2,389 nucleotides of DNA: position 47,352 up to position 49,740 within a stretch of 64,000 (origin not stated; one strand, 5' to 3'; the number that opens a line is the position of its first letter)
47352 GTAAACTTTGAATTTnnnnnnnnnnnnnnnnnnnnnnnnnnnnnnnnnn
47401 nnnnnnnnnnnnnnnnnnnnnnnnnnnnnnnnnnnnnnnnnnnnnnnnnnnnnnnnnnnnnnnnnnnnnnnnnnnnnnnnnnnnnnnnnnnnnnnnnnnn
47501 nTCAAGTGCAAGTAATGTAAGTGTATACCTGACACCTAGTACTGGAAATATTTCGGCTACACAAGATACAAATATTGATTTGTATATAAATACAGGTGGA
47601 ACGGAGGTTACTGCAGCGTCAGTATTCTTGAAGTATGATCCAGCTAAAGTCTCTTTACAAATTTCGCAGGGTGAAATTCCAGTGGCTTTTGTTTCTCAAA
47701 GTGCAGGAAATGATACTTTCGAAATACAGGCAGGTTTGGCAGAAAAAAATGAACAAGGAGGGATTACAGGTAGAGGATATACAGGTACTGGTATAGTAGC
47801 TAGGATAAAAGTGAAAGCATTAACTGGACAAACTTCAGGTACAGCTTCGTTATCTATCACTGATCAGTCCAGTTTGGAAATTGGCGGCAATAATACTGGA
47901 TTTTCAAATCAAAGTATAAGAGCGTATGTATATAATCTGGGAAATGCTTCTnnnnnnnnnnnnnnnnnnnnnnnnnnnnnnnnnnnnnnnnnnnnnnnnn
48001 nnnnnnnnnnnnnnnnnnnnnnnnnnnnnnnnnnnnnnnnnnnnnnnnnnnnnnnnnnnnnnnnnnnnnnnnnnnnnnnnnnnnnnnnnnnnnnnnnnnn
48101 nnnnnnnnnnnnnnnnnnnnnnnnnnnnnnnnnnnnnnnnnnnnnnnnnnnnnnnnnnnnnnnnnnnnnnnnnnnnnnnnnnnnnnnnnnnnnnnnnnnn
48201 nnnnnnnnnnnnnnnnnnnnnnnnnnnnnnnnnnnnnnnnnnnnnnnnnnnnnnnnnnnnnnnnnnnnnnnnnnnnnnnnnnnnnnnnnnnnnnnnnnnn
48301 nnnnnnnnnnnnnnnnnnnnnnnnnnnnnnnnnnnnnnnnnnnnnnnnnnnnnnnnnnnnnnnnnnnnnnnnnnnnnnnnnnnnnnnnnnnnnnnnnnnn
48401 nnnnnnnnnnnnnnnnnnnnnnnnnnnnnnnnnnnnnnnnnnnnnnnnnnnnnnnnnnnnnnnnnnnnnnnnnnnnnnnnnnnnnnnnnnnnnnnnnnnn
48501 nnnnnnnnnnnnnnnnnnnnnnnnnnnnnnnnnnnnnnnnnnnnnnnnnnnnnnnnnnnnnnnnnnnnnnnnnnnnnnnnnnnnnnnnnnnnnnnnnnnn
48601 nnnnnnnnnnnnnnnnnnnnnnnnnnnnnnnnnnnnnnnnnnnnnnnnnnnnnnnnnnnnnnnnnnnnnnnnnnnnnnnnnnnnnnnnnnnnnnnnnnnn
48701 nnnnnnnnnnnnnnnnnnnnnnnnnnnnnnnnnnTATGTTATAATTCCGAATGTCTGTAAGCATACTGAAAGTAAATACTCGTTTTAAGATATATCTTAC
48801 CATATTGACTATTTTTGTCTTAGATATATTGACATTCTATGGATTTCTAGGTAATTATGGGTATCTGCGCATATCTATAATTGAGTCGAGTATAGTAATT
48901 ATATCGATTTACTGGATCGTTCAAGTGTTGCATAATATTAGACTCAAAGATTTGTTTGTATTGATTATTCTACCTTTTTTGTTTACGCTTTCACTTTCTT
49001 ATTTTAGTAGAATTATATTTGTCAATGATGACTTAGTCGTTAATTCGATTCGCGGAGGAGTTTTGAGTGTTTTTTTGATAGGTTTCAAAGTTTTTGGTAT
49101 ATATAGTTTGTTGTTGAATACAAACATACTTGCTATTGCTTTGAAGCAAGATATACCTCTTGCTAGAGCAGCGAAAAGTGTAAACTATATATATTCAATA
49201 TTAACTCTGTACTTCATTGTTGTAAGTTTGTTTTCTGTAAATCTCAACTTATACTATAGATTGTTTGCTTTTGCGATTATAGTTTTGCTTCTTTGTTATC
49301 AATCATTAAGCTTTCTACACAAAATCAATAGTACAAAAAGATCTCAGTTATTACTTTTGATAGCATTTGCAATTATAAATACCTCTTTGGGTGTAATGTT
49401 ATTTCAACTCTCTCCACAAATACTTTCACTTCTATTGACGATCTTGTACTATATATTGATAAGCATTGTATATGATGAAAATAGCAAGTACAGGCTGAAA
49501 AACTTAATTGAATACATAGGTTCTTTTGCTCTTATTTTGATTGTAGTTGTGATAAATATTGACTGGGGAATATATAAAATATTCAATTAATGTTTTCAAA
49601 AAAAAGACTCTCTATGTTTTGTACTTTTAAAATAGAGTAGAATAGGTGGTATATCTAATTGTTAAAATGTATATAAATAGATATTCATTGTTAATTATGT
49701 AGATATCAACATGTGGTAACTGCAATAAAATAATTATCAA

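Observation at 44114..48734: Cohesin-dockerin surface module: dockerin-tipped beta-helix giant protein followed by an LPXTG-anchored double-cohesin protein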

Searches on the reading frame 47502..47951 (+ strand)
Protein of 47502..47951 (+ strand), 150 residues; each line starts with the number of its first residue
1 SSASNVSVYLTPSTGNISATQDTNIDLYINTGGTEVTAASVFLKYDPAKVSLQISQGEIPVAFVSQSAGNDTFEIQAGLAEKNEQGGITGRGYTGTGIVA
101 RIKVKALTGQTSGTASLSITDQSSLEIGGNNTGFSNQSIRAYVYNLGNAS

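Call 38: search_solved_structures(query=A2, max_evalue=0.01, show_alignments=1)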
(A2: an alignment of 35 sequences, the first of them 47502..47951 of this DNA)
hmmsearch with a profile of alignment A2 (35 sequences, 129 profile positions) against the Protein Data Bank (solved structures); distinct sequences matched with E-value up to 0.01: 33.
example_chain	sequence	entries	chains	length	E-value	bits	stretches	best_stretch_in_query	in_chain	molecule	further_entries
3l8q_A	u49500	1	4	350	2.3e-14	56.6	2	4-121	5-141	Cellulosomal scaffoldin adaptor protein B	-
1g1k_A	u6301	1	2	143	2e-11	47.1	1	4-124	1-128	SCAFFOLDING PROTEIN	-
2vn5_A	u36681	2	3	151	2.2e-11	46.9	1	6-124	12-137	SCAFFOLDING PROTEIN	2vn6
1zv9_A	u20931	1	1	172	3.6e-08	36.6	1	4-121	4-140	Cellulosomal scaffoldin adaptor protein B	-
1qzn_A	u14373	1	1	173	3.6e-08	36.6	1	4-121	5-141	cellulosomal scaffoldin adaptor protein B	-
3f2l_A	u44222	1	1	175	3.8e-08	36.5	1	4-121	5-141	Cellulosomal scaffoldin adaptor protein B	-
3bwz_A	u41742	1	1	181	4.2e-08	36.3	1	4-121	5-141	Cellulosomal scaffoldin adaptor protein B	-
4u3s_A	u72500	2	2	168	9.2e-08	35.3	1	11-115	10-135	Cellulosomal scaffoldin adaptor protein B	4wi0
3fnk_A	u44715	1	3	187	1e-06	31.9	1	13-118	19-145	Cellulosomal scaffoldin adaptor protein B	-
2bm3_A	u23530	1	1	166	2.3e-06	30.7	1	32-118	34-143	SCAFFOLDING DOCKERIN BINDING PROTEIN A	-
2b59_A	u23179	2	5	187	3.4e-06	30.2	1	31-118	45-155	COG1196: Chromosome segregation ATPases | Scaffolding dockerin binding protein A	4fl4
3kcp_B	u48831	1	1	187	3.4e-06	30.2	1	31-118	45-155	Cellulosome anchoring protein, cohesin region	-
5m0y_A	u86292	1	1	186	6.2e-06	29.3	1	31-115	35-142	Cellulosome anchoring protein cohesin region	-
4ums_A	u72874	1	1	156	1.7e-05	27.9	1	14-106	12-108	CELLULOSOMAL ANCHORING SCAFFOLDIN B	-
5lxv_A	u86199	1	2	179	2.4e-05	27.5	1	5-71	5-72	Scaffoldin C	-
6kgc_A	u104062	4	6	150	0.00032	23.8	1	6-121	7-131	Probably cellulosomal scaffolding protein, secreted cellulose-binding and cohesin domain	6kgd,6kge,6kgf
2xdh_A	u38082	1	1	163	0.0061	19.7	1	11-102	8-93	COHESIN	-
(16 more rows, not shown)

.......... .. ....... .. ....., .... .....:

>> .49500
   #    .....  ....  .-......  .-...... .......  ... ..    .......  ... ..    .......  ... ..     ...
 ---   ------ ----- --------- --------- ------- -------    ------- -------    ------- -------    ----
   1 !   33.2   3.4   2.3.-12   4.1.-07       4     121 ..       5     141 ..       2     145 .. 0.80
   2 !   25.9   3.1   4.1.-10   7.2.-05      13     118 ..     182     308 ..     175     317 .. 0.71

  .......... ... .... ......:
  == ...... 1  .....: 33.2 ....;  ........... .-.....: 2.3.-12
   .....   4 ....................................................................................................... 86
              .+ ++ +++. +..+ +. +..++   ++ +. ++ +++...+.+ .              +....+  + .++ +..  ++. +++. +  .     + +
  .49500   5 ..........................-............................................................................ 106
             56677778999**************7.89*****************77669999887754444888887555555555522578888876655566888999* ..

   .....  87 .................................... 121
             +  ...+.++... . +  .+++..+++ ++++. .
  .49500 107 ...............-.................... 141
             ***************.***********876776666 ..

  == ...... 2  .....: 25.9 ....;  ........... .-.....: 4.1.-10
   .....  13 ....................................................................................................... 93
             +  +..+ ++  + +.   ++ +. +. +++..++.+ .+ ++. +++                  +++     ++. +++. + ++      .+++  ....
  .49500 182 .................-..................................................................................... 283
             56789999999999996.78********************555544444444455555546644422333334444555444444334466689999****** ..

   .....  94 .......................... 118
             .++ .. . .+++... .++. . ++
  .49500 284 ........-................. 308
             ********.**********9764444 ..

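Call 50: predict_structure(alignment_id=A2)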
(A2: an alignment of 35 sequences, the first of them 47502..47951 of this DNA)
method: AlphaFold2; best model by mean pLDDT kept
length: 150 residues; sequences in the alignment: 35
mean_pLDDT: 83.7   pTM: 0.79
mean pLDDT of the five models: 83.7, 83.5, 81.9, 79.9, 76.1
residues with pLDDT >= 90: 50; 70-90: 79; 50-70: 19; < 50: 2
segments of 3 or more residues with pLDDT < 50: none
pLDDT, mean of each block of 10 residues (from residue 1): 77 90 94 89 92 91 83 87 80 92 92 86 76 56 70
secondary structure, 60 per line:
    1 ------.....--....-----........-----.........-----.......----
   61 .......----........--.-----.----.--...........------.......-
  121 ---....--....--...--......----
elements in order: E7-11 E14-17 E23-30 E36-44 E50-56 E61-67 E72-79 E96-106 E113-119 E124-127 E130-133 E141-146

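Call 56: fold_search(model_id=the predicted structure, library=pdb)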
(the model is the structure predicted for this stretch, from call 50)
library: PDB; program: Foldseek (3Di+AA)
matches with E <= 10: 1961; with E <= 0.001: 58
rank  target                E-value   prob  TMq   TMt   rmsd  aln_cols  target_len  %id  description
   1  2xdh                  5.4e-07  1.00  0.62  0.67   4.6       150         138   14  Non-cellulosomal cohesin from the hyperthermophilic archaeon Archaeoglobus fulgidus (released 2010-05-26)
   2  2vn5_C                1.1e-06  1.00  0.69  0.70   4.4       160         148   18  The Clostridium cellulolyticum dockerin displays a dual binding mode for its cohesin partner (released 2008-05-20)
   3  6kgf_C                1.2e-06  1.00  0.75  0.76   3.3       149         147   11  Crystal structure of CaDoc0917(R16D)-CaCohA2 complex at pH 8.2 (released 2020-07-08)
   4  2vn6_A                1.2e-06  1.00  0.66  0.66   3.9       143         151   19  The Clostridium cellulolyticum dockerin displays a dual binding mode for its cohesin partner (released 2008-05-13)
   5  1g1k_A                1.3e-06  1.00  0.71  0.74   3.2       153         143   18  COHESIN MODULE FROM THE CELLULOSOME OF CLOSTRIDIUM CELLULOLYTICUM (released 2000-11-22)
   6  2vo8                  2.6e-06  1.00  0.71  0.78   2.6       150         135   13  Cohesin module from Clostridium perfringens ATCC13124 family 33 glycoside hydrolase. (released 2008-09-02)
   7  2vn5_A                2.6e-06  1.00  0.68  0.71   4.1       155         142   18  The Clostridium cellulolyticum dockerin displays a dual binding mode for its cohesin partner (released 2008-05-20)
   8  6kgc_A                2.6e-06  1.00  0.69  0.71   3.9       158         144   11  Crystal structure of CaDoc0917(R49D)-CaCohA2 complex at pH 5.4 (released 2020-07-08)
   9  2jh2_A                2.7e-06  1.00  0.67  0.75   2.8       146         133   14  X-ray crystal structure of a cohesin-like module from Clostridium perfringens (released 2007-11-06)
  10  6kge_A                3.3e-06  1.00  0.73  0.78   3.4       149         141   11  Crystal structure of CaDoc0917(R16D)-CaCohA2 complex at pH 5.5 (released 2020-07-08)
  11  4ums                  3.3e-06  1.00  0.71  0.69   4.5       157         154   13  The crystal structure of the seventh ScaB type I cohesin from Pseudobacteroides cellulosolvens (released 2015-05-06)
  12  5nrm_A                5.3e-06  1.00  0.64  0.67   4.8       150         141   14  Crystal structure of the sixth cohesin from Acetivibrio cellulolyticus' scaffoldin B in complex with Cel5 dockerin S51 (released 2018-01-31)
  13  4dh2_A                8.0e-06  1.00  0.69  0.66   4.4       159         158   12  Crystal structure of Coh-OlpC(Cthe_0452)-Doc435(Cthe_0435) complex: A novel type I Cohesin-Dockerin complex from Clost (released 2012-11-28)
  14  2w1n                  8.9e-06  1.00  0.70  0.48   3.1       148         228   14  cohesin and fibronectin type-III double module construct from the Clostridium perfringens glycoside hydrolase GH84C (released 2009-02-03)
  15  6kg8_MODEL_1_A        9.4e-06  1.00  0.69  0.67   4.0       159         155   12  Solution structure of CaCohA2 from Clostridium acetobutylicum (released 2020-07-08)
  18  6kgf_A                1.3e-05  1.00  0.67  0.70   5.1       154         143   12  Crystal structure of CaDoc0917(R16D)-CaCohA2 complex at pH 8.2 (released 2020-07-08)
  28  2zf9_B                5.2e-05  1.00  0.55  0.48   5.8       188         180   10  Crystal structure of a type III cohesin module from the cellulosomal ScaE cell-surface anchoring scaffoldin of Ruminoc (released 2008-12-30)
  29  2zf9_A                5.5e-05  1.00  0.61  0.51   4.6       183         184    9  Crystal structure of a type III cohesin module from the cellulosomal ScaE cell-surface anchoring scaffoldin of Ruminoc (released 2008-12-30)
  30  2zf9_D                5.5e-05  1.00  0.58  0.50   5.1       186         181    9  Crystal structure of a type III cohesin module from the cellulosomal ScaE cell-surface anchoring scaffoldin of Ruminoc (released 2008-12-30)
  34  9ifr                  7.9e-05  1.00  0.48  0.56   5.1       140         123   14  CLIPPER domain from the Gram-negative fibrillar adhesin "B9T28_05395 (released 2025-11-26)
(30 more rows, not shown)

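Call 88: search_protein_families(library=pfam, proteins=[window:47502-47951:+], max_evalue=1)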
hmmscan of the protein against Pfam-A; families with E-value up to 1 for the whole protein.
window:47502-47951:+ (150 aa): 5 families
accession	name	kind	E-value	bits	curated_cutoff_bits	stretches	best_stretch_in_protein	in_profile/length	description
PF00963.24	Cohesin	-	0.007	17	24.1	1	33-130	27-125/139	Cohesin domain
PF14524.12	Wzt_C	-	0.0083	16.6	30.4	1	83-140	19-76/143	Wzt C-terminal domain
PF01264.26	Chorismate_synt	-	0.031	13.4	27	1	64-123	237-292/327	Chorismate synthase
PF14564.11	Membrane_bind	-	0.14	13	25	1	30-76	61-108/110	Membrane binding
PF04790.18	Sarcoglycan_1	-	0.16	11.7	32.5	1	6-50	184-230/259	Sarcoglycan complex subunit protein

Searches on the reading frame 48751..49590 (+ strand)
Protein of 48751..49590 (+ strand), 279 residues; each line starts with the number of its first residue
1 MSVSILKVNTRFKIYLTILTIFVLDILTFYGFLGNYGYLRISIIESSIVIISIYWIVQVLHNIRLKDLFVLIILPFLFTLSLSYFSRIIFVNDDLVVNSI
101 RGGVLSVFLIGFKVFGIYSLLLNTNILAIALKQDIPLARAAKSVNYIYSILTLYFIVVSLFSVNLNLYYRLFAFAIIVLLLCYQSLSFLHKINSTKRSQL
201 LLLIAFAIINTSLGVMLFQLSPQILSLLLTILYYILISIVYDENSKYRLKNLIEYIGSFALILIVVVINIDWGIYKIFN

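Call 3: search_protein_families(library=pfam, proteins=[window:48751-49590:+], max_evalue=1)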
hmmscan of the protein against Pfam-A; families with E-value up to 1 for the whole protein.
window:48751-49590:+ (279 aa): 0 families

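Call 4: search_protein_families(library=ncbifam, proteins=[window:48751-49590:+], max_evalue=1)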
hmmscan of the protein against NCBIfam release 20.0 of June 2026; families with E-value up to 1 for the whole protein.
window:48751-49590:+ (279 aa): 0 families
